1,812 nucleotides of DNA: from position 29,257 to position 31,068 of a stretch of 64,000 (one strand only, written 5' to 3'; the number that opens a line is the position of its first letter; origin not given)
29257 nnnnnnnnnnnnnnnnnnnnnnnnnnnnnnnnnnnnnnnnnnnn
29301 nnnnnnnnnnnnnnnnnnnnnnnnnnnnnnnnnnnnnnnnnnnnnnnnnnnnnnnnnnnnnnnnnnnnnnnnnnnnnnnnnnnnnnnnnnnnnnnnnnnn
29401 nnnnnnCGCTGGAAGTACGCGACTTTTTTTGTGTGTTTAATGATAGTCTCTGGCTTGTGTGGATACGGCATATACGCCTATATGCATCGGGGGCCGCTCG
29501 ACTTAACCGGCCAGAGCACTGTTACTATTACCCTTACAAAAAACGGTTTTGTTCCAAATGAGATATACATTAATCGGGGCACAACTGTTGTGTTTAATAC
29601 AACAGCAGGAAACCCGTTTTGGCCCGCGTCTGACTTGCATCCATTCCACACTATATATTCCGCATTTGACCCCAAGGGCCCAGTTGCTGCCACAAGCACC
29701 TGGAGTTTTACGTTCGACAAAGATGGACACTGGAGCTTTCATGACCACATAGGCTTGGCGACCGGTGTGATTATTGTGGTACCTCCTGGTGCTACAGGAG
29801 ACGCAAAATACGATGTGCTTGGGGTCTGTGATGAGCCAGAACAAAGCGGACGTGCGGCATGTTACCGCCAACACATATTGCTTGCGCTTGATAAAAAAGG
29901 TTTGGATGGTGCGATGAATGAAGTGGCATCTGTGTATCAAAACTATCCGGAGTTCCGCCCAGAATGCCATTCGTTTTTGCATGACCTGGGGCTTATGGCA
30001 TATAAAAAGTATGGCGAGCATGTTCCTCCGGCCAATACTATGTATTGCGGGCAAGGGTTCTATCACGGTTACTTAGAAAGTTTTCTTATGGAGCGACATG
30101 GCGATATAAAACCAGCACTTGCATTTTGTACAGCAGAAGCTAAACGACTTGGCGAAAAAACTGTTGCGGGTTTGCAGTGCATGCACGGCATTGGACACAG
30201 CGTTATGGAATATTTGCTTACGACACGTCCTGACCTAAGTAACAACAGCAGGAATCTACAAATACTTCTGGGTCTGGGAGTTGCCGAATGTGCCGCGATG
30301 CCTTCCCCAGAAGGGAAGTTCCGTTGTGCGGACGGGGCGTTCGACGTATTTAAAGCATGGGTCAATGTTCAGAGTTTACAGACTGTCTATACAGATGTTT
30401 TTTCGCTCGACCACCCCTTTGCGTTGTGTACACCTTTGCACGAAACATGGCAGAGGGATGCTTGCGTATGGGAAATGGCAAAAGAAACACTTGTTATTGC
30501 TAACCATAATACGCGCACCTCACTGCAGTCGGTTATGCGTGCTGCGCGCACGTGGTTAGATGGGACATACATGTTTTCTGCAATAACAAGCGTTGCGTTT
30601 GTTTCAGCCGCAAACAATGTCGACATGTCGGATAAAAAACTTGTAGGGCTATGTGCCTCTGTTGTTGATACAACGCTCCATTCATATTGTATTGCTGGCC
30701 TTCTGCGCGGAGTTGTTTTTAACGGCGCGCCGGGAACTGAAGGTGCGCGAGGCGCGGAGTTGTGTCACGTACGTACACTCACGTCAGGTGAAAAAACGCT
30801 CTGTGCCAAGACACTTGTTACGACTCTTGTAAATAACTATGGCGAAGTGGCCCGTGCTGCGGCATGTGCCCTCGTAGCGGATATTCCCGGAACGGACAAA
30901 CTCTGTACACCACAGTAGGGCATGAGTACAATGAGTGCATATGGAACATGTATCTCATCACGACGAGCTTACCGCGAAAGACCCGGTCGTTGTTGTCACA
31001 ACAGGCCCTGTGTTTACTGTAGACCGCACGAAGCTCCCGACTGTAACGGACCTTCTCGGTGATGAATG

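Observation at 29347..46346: Seven-member expansion of an uncharacterised Cys/His-rich extracytoplasmic protein family in a 17-kb island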

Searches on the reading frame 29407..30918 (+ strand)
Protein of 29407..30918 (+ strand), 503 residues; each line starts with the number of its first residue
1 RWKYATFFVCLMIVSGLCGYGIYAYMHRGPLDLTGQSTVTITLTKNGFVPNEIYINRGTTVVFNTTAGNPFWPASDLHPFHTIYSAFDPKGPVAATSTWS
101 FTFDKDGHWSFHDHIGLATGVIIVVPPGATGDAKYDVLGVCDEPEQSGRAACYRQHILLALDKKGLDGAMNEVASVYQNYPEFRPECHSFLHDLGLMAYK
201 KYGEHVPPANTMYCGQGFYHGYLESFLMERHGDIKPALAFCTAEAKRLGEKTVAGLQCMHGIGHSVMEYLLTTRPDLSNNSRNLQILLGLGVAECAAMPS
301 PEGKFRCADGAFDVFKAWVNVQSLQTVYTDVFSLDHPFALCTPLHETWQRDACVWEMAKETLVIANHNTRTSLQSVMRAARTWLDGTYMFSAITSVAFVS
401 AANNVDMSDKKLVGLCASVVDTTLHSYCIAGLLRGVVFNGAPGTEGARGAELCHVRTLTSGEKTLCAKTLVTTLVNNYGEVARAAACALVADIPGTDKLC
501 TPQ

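Call 3: search_protein_families(library=pfam, proteins=[window:29407-30918:+], max_evalue=1)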
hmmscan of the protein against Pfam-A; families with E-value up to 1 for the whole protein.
window:29407-30918:+ (503 aa): 1 family
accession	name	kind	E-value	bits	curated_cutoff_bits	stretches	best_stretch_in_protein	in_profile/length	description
PF13473.12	Cupredoxin_1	-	0.017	15.5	27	1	35-124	19-104/104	Cupredoxin-like domain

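Call 5: search_protein_families(library=ncbifam, proteins=[window:29407-30918:+], max_evalue=1)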
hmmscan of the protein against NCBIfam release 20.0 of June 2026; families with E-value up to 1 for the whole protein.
window:29407-30918:+ (503 aa): 1 family
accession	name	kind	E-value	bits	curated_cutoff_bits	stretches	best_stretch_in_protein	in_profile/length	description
NF004587.0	PRK05928.2-5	equivalog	0.14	11.7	246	1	359-421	142-204/245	uroporphyrinogen-III synthase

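Call 6: search_solved_structures(query=A1, max_evalue=10)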
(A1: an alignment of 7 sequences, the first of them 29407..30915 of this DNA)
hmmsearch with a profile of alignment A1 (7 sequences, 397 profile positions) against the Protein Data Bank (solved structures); distinct sequences matched with E-value up to 10: 30.
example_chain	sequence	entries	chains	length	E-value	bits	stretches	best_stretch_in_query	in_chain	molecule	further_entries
3wis_A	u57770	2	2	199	0.064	15.7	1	162-236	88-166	Putative dihydromethanopterin reductase (AfpA)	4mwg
2ot3_A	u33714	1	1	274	0.54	12.6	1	95-148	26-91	Rab5 GDP/GTP exchange factor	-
1txu_A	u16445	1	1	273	0.54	12.6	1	95-148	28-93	Rab5 GDP/GTP exchange factor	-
2lgq_A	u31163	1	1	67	0.6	12.5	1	225-264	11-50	Cytochrome c oxidase copper chaperone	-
5u2c_A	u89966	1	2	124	0.65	12.3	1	200-243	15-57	Bromodomain-containing protein 4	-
4n3z_A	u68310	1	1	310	0.66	12.3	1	95-147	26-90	Rab5 GDP/GTP exchange factor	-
4q9u_A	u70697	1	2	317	0.69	12.3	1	95-147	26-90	Rab5 GDP/GTP exchange factor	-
2lsp_B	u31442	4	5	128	0.7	12.3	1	200-243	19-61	Bromodomain-containing protein 4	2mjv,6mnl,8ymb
8bdt_A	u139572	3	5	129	0.71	12.2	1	200-243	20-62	Bromodomain-containing protein 4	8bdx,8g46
2ouo_A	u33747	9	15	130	0.73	12.2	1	200-243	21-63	Bromodomain-containing protein 4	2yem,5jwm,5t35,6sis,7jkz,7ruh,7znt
5uoo_A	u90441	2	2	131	0.74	12.2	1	200-243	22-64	Bromodomain-containing protein 4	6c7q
2dww_A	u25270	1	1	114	0.77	12.1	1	201-243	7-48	Bromodomain-containing protein 4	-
6duv_A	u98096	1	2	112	0.8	12.1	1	201-243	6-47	Bromodomain-containing protein 4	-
8rwz_A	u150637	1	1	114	0.8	12.1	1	201-243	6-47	Bromodomain-containing protein 4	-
8je0_A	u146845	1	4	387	0.81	12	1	149-180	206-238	Amidase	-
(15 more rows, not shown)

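Call 8: find_homologous_proteins(query=A1, max_evalue=0.001)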
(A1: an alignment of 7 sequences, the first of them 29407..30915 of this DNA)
Query A1 (7 sequences) (503 aa, profile of the alignment): 33 proteins with E <= 0.001 among 8000 candidates.
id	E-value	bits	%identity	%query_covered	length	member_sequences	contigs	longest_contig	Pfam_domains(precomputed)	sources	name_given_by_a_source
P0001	7.1e-117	409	100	95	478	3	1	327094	-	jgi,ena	-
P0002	5.4e-107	377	85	99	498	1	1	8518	-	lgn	-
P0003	2.1e-63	233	54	96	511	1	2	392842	-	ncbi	-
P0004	3.8e-60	222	47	97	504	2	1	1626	-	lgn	-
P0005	1.0e-56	211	44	93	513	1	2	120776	-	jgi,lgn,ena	-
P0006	2.2e-55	207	44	99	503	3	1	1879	-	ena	-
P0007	1.2e-53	201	30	89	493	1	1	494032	-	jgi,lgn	-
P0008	2.7e-53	200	43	97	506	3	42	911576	-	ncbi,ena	-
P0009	7.9e-53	198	31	86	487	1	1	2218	-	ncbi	-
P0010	1.1e-51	194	29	91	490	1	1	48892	PF13473.13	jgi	jgi:plastocyanin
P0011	1.9e-51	194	29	90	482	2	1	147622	-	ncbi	-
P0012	4.1e-51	193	29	95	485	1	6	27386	-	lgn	-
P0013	7.5e-51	192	30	88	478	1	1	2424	PF13473.13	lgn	-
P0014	9.2e-49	185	44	91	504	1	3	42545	-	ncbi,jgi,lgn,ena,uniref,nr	ncbi:hypothetical protein COU18_02430 [Candidatus Kaiserbacteria bacterium CG10_big_fil_rev_8_21_14_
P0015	1.1e-48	185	29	97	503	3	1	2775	PF13473.13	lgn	-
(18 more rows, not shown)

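Call 18: predict_structure(alignment_id=A2)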
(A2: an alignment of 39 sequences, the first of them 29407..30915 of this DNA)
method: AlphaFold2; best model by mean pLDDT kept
length: 503 residues; sequences in the alignment: 39
mean_pLDDT: 93.1   pTM: 0.86
mean pLDDT of the five models: 93.1, 92.3, 91.8, 91.4, 91.1
residues with pLDDT >= 90: 416; 70-90: 77; 50-70: 8; < 50: 2
segments of 3 or more residues with pLDDT < 50: none
pLDDT, mean of each block of 10 residues (from residue 1): 94 97 85 97 96 97 97 72 78 97 92 89 95 88 84 90 95 94 91 94 91 91 94 95 88 87 97 92 95 97 97 95 93 96 96 98 97 98 95 98 95 98 98 95 94 98 97 92 95 91 69
secondary structure, 60 per line:
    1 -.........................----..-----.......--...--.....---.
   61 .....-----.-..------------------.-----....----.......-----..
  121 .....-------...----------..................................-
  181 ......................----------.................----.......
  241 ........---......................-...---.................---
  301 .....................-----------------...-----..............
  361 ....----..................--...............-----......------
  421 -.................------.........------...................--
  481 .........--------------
elements in order: H2-26 E38-44 E47-49 E52-56 E60-65 E99-102 E107-113 E119-125 H146-179 H181-202 H213-229 H234-248 H252-273 H281-297 H301-321 H347-364 H369-386 H389-403 H409-414 H422-438 H445-453 H460-478 H481-489

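Call 20: search_protein_representatives(alignment_id=A1)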
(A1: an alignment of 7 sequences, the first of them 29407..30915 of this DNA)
Query: 7 sequences, 397 profile positions. Proteins with E-value up to 0.001 (for the whole library): 6642; up to 1e-10: 5257; up to 1e-30: 1559. The best 150 are listed.
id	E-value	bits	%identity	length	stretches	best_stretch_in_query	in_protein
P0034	3.8e-164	563.1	-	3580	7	55-385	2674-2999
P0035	2.8e-120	418.6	-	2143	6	82-385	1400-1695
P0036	2.8e-103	362.6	-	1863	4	56-385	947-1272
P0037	7.4e-99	348.1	-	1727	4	55-383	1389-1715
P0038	1.1e-95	337.7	-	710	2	11-385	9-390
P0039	2.1e-87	310.4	-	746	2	58-383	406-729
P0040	1.8e-84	300.7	-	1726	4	83-291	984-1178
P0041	1.1e-83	298.1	-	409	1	14-385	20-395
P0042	2.2e-82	293.9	-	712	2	53-395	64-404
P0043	2.8e-81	290.2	-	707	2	50-385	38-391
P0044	1.0e-76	275.2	-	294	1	11-367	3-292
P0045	3.5e-74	266.8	-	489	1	7-385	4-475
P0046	1.5e-73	264.7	-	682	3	51-364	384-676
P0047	9.7e-73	262.1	-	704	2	50-381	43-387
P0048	2.3e-72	260.9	-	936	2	37-370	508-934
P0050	3.0e-69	250.6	-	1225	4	71-385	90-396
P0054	1.4e-67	245.1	-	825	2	87-380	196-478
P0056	5.3e-67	243.2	-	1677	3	47-385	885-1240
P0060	9.7e-65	235.7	-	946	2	88-374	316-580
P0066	4.5e-59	217.1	-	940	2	84-384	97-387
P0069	1.1e-56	209.2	-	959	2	81-370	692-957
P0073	4.9e-56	207.1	-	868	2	61-391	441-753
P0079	1.6e-55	205.4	-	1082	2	65-385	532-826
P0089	3.4e-54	201.0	-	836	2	83-385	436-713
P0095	8.3e-54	199.7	-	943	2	73-385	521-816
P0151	4.9e-50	187.3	-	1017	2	57-385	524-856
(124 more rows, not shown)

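Call 23: search_protein_families(library=pfam, proteins=[P0034, P0036, P0038, P0048, P0054, P0060], max_evalue=0.001)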
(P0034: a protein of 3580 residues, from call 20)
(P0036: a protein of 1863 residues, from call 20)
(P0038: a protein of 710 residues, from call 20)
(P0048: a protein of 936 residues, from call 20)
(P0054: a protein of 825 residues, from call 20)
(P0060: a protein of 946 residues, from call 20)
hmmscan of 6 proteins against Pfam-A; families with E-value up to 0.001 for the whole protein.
P0034 (3580 aa): 4 families
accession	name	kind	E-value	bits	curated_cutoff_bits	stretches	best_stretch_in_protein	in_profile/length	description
PF00933.27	Glyco_hydro_3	-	6e-61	207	27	1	3093-3402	2-315/316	Glycosyl hydrolase family 3 N terminal domain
PF01816.23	LRV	-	4.5e-10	39.7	21.6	0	3438-3463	1-26/26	Leucine rich repeat variant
PF02985.28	HEAT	-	0.00026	21.4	23.5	0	3427-3446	3-22/31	HEAT repeat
PF13646.12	HEAT_2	-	0.00091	19.9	27.7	0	3505-3566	3-74/88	HEAT repeats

P0036 (1863 aa): 0 families

P0038 (710 aa): 0 families

P0048 (936 aa): 1 family
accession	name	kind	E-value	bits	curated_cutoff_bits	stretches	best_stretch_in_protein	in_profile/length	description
PF13473.12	Cupredoxin_1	-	4.4e-12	46.4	27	2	503-593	19-104/104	Cupredoxin-like domain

P0054 (825 aa): 1 family
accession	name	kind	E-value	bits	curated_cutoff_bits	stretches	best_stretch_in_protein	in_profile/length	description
PF13473.12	Cupredoxin_1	-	1.6e-07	31.7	27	1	8-114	3-104/104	Cupredoxin-like domain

P0060 (946 aa): 1 family
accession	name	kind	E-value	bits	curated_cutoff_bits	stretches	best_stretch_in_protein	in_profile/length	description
PF13473.12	Cupredoxin_1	-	0.0009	19.7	27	0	136-172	17-55/104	Cupredoxin-like domain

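Call 36: find_encoding_contigs(protein=P0008, flank=10000, max_places=2)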
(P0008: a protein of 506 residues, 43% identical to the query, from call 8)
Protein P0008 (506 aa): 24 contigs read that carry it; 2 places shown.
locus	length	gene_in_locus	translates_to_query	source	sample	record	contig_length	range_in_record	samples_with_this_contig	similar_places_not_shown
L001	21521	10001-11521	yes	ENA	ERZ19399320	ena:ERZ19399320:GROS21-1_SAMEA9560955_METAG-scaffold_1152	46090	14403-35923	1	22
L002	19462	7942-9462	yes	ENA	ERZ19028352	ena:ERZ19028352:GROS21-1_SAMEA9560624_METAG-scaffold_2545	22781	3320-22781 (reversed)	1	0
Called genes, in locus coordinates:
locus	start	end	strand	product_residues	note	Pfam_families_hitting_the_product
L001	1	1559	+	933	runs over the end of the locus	PF04234:CopC, PF25275:Golvesin_C (faint)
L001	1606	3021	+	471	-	-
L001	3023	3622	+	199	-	-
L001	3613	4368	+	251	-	-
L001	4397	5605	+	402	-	-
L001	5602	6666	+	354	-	-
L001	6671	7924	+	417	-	-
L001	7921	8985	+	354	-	-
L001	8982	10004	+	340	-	-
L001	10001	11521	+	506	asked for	-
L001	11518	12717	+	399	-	-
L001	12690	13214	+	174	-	-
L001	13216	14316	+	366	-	-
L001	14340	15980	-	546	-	-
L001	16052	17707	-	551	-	-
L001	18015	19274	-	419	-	-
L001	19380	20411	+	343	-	PF03480:DctP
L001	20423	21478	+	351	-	PF03480:DctP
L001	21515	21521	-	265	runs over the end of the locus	-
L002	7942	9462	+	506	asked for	-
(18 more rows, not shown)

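Call 37: find_encoding_contigs(protein=P0007, flank=10000, max_places=2)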
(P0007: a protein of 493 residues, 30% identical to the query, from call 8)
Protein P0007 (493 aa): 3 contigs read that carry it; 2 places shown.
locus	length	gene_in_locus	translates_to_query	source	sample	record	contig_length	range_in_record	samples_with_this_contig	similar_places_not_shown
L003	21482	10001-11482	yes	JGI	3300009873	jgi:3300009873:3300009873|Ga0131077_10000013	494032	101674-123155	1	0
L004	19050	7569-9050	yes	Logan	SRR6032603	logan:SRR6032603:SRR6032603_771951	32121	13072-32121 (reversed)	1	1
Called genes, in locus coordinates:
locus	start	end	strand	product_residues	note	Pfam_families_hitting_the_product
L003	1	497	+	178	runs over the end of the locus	PF23951:DUF7282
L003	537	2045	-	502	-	PF01564:Spermine_synth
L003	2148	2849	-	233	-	-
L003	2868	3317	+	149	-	-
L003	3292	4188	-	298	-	PF00560:LRR_1 (faint), PF23598:LRR_14, PF12799:LRR_4 (weak), PF13855:LRR_8, PF23598:LRR_14 (weak)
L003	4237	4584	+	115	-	-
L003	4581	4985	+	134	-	-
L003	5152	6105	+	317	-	-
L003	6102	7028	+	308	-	-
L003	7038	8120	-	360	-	PF01079:Hint (weak), PF05203:Hom_end_hint (weak), PF07591:PT-HINT, PF14890:Intein_splicing (faint)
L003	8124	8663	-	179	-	-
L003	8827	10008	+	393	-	-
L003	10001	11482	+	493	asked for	-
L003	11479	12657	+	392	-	-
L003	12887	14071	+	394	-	-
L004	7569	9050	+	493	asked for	-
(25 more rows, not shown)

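Call 39: find_related_loci(query=window:29407-30915:+, collection=genome_contigs, flank=10000)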
Query window:29407-30915:+ (503 aa) in genome_contigs; peptide patterns used: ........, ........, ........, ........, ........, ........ (x = any residue, [..] = any of these).
48 stretches matched a pattern; 3 encode a relative of the query (tblastn E <= 1e-3); 3 distinct loci.
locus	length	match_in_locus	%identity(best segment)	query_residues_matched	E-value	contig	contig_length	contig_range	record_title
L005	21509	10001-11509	92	1-503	0e+0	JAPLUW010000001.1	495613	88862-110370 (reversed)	MAG: Candidatus Adlerbacteria bacterium isolate LacPavin_0818_WC45_MAG_49_12 LacPavin_0818_WC45_scaffold_276048, whole g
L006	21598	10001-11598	22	134-384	2e-7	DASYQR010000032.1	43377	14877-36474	MAG TPA_asm: Nitrospirales bacterium isolate SMAG_U4490 k141_2508605, whole genome shotgun sequence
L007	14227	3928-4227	29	186-285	1e-5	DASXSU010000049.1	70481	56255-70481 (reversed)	MAG TPA_asm: Nitrospirales bacterium isolate SMAG_U4674 k141_1135721, whole genome shotgun sequence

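Call 43: search_protein_families(library=pfam, proteins=[L006:3472-6246:-, L006:6171-9698:-, L006:9806-11086:+, L006:11062-12255:+, L006:12640-13719:+, L006:13762-14955:+, L006:14960-15646:+, L006:15676-17244:+, L006:17257-18528:+, L006:19178-20602:+], max_evalue=0.001)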
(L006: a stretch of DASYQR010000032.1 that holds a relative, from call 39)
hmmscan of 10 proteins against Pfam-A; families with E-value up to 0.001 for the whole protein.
L006:3472-6246:- (924 aa): 1 family
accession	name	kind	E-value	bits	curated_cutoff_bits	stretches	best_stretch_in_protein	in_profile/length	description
PF00391.29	PEP-utilizers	-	8.5e-22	77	23.1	1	849-919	2-72/72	PEP-utilising enzyme, mobile domain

L006:6171-9698:- (1175 aa): 5 families
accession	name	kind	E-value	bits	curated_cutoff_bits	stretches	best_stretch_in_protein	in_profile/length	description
PF07733.18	DNA_pol3_alpha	-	4e-107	358.1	23.9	1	317-580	2-260/260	Bacterial DNA polymerase III alpha NTPase domain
PF17657.6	DNA_pol3_finger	-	4.1e-63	212.1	22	1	583-747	1-165/166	Bacterial DNA polymerase III alpha subunit finger domain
PF02811.25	PHP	-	1.9e-61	207.6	26.4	1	25-197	1-163/164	PHP domain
PF14579.12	HHH_6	-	4.1e-34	117.1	25.6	1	821-910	1-90/90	Helix-hairpin-helix motif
PF01336.31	tRNA_anti-codon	-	3.7e-10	40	27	1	1013-1087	1-72/75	OB-fold nucleic acid binding domain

L006:9806-11086:+ (426 aa): 0 families

L006:11062-12255:+ (397 aa): 0 families

L006:12640-13719:+ (359 aa): 7 families
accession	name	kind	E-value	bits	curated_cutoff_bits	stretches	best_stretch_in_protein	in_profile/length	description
PF00437.27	T2SSE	-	1.1e-47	163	24.9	1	5-286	13-288/370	Type II/IV secretion system protein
PF13401.12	AAA_22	-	9.3e-06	26.4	27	1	123-162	4-42/130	AAA domain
PF13191.12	AAA_16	-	8.9e-05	23.5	32.6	1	123-158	23-55/167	AAA ATPase domain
PF13555.12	AAA_29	-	0.0002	21.5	27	1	123-144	21-42/61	P-loop containing region of AAA domain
PF13476.12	AAA_23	-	0.00029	22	27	0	123-144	18-39/201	AAA domain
PF04851.21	ResIII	-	0.00036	20.9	22.5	1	126-234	25-112/164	Type III restriction enzyme, res subunit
PF25199.1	nSTAND_NTPase5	-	0.0008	19.7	34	0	125-165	42-82/145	Novel STAND NTPase 5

L006:13762-14955:+ (397 aa): 8 families
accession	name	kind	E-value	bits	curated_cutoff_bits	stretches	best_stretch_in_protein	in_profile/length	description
PF00437.27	T2SSE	-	4.5e-46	157.6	24.9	1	96-289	92-281/370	Type II/IV secretion system protein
PF13191.12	AAA_16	-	2.5e-06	28.5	32.6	1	130-241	14-104/167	AAA ATPase domain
PF13604.12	AAA_30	-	2.6e-05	24.5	27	1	130-225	8-100/191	AAA domain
PF13401.12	AAA_22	-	4.1e-05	24.4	27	1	139-178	4-44/130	AAA domain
PF20720.3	nSTAND3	-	0.00021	21.4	27.2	1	138-185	15-64/155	Novel STAND NTPase 3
PF13245.12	AAA_19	-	0.00083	20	25.1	0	139-205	10-71/134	AAA domain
PF13173.12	AAA_14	-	0.00086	19.8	27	0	140-184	2-46/129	AAA domain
PF25199.1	nSTAND_NTPase5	-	0.00086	19.6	34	0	132-180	32-81/145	Novel STAND NTPase 5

L006:14960-15646:+ (228 aa): 1 family
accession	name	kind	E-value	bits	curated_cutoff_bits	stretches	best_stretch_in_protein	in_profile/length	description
PF13717.11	Zn_ribbon_4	-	2.1e-10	40.8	30.3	1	1-34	1-33/36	zinc-ribbon domain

L006:15676-17244:+ (522 aa): 2 families
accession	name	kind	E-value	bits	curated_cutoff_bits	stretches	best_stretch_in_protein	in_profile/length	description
PF01808.24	AICARFT_IMPCHas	-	1.4e-119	399.6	25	1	133-456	1-311/311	AICARFT/IMPCHase bienzyme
PF02142.27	MGS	-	9.7e-25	87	24.1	1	14-127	2-93/94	MGS-like domain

L006:17257-18528:+ (423 aa): 5 families
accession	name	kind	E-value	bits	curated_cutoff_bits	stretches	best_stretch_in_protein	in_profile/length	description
PF01071.24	GARS_A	-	1.2e-78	263.8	27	1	101-293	1-194/194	Phosphoribosylglycinamide synthetase, ATP-grasp (A) domain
PF02844.21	GARS_N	-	6.7e-40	136.3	29.5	1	1-100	1-100/100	Phosphoribosylglycinamide synthetase, N domain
PF02843.22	GARS_C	-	9.2e-32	109.7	34.8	1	328-420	1-92/92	Phosphoribosylglycinamide synthetase, C domain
PF02786.22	CPSase_L_D2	-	0.0001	22.3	19.8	1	104-190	3-91/211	Carbamoyl-phosphate synthase L chain, ATP binding domain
PF02222.28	ATP-grasp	-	0.00046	20.3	27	1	111-200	4-89/179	ATP-grasp domain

L006:19178-20602:+ (474 aa): 3 families
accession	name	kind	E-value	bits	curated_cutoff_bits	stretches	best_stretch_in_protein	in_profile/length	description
PF02518.31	HATPase_c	-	9.6e-24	84.4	26.4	1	364-468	2-110/111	Histidine kinase-, DNA gyrase B-, and HSP90-like ATPase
PF00672.30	HAMP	-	4.7e-16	59.3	25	1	183-234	2-53/53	HAMP domain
PF00512.31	HisKA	-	5.9e-08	33.1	26.9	1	252-317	3-62/66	His Kinase A (phospho-acceptor) domain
